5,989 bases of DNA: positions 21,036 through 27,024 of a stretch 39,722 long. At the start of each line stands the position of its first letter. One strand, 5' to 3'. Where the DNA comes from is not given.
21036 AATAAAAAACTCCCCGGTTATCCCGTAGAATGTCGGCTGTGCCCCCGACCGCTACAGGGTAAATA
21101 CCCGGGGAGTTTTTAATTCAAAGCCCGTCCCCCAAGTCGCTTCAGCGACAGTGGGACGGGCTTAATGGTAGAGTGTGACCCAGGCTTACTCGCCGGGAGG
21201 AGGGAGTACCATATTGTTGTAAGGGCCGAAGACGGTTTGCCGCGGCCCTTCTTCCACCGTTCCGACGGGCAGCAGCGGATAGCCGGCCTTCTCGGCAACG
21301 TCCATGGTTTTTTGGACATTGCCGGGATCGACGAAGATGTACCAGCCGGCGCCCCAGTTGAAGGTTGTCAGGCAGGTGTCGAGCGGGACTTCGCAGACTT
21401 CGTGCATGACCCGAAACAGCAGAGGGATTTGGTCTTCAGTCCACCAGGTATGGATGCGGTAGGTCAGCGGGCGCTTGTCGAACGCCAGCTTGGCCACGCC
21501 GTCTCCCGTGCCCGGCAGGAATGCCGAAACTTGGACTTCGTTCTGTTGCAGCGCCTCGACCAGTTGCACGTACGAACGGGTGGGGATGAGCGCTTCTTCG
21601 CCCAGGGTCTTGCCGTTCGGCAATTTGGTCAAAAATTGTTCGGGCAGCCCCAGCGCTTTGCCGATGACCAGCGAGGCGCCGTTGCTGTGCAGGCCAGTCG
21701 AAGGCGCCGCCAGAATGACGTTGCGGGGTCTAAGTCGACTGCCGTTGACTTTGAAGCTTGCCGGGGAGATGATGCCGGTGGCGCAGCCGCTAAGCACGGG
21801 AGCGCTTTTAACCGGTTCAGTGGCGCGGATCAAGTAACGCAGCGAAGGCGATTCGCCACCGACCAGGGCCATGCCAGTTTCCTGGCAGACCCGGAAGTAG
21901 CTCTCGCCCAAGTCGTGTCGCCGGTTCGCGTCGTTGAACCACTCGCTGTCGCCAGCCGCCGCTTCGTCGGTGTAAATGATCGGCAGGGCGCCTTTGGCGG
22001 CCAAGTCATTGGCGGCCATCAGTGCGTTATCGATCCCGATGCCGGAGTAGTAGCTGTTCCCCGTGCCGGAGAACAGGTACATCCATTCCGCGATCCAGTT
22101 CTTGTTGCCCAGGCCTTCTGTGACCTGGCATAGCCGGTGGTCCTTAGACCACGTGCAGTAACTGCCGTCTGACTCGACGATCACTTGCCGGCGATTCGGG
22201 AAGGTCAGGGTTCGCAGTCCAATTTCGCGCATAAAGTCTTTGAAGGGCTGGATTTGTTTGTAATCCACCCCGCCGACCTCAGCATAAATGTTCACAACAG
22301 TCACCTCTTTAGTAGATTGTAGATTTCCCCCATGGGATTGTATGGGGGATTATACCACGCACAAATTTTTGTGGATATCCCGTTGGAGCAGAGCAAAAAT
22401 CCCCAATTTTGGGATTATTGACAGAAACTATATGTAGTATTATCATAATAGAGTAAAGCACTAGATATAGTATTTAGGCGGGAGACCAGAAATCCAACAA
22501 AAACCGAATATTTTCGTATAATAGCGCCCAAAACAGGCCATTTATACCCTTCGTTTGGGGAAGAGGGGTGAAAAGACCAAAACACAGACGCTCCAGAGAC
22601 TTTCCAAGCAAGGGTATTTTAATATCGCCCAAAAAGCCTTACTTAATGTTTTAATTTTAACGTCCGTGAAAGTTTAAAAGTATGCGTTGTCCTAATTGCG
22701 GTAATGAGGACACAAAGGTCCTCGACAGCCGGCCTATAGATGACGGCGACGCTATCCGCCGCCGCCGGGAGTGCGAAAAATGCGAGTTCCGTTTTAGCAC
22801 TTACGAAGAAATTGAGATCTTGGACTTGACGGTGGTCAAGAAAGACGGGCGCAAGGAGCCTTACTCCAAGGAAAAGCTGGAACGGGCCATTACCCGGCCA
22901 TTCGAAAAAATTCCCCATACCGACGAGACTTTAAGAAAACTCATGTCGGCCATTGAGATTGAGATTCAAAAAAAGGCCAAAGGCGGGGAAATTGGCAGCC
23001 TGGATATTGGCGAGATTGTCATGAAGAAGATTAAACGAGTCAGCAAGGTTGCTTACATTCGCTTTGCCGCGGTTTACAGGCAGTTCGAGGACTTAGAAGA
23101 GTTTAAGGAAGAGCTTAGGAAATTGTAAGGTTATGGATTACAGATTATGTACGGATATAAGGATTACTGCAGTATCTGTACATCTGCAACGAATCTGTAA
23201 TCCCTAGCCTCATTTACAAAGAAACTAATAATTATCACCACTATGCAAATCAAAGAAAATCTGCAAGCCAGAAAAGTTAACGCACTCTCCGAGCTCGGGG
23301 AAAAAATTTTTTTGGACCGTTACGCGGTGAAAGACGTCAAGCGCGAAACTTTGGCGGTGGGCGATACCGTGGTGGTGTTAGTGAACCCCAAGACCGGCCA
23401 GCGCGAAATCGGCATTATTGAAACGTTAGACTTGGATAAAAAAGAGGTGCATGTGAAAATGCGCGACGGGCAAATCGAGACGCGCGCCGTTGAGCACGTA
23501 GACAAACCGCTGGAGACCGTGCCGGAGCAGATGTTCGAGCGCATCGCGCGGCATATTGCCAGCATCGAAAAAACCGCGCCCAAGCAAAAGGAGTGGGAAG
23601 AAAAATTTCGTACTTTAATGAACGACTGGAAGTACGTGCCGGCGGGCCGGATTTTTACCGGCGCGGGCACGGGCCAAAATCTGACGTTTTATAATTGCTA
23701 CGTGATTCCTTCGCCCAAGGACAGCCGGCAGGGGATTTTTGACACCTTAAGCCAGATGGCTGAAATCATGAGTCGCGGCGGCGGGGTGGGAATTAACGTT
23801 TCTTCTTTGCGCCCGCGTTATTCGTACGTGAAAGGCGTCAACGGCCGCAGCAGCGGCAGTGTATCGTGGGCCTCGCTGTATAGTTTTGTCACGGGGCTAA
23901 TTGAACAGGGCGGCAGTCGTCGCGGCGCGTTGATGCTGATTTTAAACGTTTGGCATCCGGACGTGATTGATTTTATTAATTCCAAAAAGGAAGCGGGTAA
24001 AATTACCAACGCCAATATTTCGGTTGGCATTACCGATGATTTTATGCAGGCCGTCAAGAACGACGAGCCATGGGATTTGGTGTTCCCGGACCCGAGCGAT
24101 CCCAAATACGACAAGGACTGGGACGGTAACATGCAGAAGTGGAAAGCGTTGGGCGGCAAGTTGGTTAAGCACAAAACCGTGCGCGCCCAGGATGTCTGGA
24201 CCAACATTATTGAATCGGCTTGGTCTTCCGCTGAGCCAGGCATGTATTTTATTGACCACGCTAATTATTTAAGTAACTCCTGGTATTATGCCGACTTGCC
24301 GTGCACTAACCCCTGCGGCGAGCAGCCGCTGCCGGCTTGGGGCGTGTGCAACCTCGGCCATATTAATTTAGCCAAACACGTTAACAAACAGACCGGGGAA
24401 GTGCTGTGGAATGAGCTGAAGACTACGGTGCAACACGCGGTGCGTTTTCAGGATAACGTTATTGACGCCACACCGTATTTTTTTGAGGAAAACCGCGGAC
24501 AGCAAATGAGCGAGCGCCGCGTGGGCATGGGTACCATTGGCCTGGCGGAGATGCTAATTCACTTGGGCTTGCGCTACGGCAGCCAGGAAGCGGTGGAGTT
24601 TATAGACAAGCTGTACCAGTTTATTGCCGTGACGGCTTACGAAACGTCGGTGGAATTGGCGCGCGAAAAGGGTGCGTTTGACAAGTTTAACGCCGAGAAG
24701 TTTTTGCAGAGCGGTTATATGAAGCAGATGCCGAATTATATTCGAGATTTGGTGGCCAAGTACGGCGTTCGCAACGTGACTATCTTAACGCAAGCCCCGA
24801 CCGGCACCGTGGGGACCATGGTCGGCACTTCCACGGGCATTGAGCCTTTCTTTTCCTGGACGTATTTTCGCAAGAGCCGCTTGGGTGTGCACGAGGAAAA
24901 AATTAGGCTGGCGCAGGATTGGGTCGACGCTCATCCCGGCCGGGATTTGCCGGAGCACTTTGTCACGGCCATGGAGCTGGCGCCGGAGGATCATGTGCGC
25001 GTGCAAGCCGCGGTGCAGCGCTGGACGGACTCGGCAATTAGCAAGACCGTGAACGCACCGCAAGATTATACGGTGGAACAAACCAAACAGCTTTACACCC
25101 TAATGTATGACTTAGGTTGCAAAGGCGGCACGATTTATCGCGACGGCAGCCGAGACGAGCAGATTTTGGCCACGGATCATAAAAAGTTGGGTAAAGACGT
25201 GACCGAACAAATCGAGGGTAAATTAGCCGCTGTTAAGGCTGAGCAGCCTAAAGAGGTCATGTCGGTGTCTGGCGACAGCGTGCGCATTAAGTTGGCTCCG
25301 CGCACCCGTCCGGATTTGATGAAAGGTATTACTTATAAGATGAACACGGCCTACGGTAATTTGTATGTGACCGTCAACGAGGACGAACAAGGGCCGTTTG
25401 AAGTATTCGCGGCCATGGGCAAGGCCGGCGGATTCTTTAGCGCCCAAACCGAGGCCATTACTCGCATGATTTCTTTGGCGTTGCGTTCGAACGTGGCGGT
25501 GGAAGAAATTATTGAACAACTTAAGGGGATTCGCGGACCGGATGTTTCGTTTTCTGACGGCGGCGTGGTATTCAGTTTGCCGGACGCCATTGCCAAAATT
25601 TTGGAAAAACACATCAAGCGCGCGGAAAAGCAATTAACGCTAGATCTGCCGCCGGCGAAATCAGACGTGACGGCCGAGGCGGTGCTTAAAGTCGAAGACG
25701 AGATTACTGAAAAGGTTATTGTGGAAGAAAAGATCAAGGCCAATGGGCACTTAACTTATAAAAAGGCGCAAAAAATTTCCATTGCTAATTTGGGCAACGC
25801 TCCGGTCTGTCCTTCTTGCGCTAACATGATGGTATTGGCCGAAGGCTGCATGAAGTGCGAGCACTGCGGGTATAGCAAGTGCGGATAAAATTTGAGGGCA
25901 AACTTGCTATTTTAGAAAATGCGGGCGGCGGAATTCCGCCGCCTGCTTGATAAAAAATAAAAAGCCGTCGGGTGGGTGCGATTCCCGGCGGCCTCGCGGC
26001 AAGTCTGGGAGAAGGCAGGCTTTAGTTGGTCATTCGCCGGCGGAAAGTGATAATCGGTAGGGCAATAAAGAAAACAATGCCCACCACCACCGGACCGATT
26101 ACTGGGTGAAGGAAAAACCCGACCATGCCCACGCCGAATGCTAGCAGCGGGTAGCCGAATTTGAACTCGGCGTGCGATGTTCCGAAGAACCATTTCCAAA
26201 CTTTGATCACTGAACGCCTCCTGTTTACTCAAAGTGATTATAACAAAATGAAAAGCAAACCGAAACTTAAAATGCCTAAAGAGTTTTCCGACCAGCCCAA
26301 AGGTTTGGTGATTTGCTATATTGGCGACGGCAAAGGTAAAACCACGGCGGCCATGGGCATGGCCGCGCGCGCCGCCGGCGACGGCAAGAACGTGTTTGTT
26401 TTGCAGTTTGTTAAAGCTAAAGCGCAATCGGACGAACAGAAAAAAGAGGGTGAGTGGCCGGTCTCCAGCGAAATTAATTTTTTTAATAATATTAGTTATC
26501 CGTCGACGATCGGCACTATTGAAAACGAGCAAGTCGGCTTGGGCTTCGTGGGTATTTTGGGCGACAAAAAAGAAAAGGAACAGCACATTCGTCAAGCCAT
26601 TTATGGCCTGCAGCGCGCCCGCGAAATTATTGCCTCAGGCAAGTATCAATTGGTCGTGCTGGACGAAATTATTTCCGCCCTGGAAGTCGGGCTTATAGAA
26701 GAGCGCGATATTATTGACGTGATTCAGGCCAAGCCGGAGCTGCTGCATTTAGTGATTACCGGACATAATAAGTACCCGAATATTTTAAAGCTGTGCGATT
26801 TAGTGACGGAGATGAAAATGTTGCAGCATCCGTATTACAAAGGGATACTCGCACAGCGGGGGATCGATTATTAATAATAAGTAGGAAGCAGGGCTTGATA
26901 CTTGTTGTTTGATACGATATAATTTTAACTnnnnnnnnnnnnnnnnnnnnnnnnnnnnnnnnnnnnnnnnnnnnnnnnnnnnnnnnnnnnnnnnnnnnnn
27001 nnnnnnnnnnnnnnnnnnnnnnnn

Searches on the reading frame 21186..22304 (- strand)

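Call 9: search_protein_families(library=pfam, proteins=[window:21186-22304:-], max_evalue=0.001)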
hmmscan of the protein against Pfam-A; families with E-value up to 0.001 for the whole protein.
window:21186-22304:- (372 aa): 2 families
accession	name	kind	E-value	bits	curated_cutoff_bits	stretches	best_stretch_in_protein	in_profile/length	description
PF00586.29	AIRS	-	1.2e-08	35.8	24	1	54-178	11-111/112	AIR synthase related protein, N-terminal domain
PF02769.27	AIRS_C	-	1.2e-05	25.9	23.1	1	195-359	4-154/156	AIR synthase related protein, C-terminal domain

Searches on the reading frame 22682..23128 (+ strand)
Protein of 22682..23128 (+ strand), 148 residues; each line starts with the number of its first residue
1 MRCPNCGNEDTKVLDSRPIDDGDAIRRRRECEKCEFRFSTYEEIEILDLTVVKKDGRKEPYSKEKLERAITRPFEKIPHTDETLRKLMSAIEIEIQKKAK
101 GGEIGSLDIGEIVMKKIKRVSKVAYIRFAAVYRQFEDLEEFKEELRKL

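Call 9: search_protein_families(library=pfam, proteins=[window:22682-23128:+], max_evalue=0.001)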
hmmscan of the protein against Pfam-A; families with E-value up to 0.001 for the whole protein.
window:22682-23128:+ (148 aa): 2 families
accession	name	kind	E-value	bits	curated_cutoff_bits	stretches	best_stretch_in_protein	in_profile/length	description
PF22811.2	Zn_ribbon_NrdR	-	9.9e-22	77.1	27.2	1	1-42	1-42/42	Transcriptional repressor NrdR-like, N-terminal domain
PF03477.21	ATP-cone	-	2.7e-19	69.9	25.8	1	50-137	2-87/88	ATP cone domain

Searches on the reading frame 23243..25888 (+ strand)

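Call 9: search_protein_families(library=pfam, proteins=[window:23243-25888:+], max_evalue=0.001)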
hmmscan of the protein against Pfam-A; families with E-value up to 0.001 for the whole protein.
window:23243-25888:+ (881 aa): 3 families
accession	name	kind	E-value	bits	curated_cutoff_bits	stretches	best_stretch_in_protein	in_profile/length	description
PF02867.20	Ribonuc_red_lgC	-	9.4e-123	411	23.9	1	152-632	3-523/523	Ribonucleotide reductase, barrel domain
PF12637.14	TSCPD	-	5.8e-23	81.5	22.8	1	697-790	2-87/88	TSCPD domain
PF00317.26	Ribonuc_red_lgN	-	7.6e-13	48.8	28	1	88-145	22-76/77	Ribonucleotide reductase, all-alpha domain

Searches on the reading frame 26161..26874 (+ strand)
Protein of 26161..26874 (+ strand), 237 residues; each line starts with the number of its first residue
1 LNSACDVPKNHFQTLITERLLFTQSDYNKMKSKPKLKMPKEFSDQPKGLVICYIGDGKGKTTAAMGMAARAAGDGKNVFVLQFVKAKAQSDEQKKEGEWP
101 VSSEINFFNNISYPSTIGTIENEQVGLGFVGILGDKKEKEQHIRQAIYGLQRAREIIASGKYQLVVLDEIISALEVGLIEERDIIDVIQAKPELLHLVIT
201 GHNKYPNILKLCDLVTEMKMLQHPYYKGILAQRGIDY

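Call 9: search_protein_families(library=pfam, proteins=[window:26161-26874:+], max_evalue=0.001)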
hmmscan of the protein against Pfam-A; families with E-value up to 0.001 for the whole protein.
window:26161-26874:+ (237 aa): 1 family
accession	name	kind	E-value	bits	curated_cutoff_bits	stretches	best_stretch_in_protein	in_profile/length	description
PF02572.21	CobA_CobO_BtuR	-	3.1e-52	177.7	25.7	1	47-237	2-172/172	ATP:corrinoid adenosyltransferase BtuR/CobO/CobP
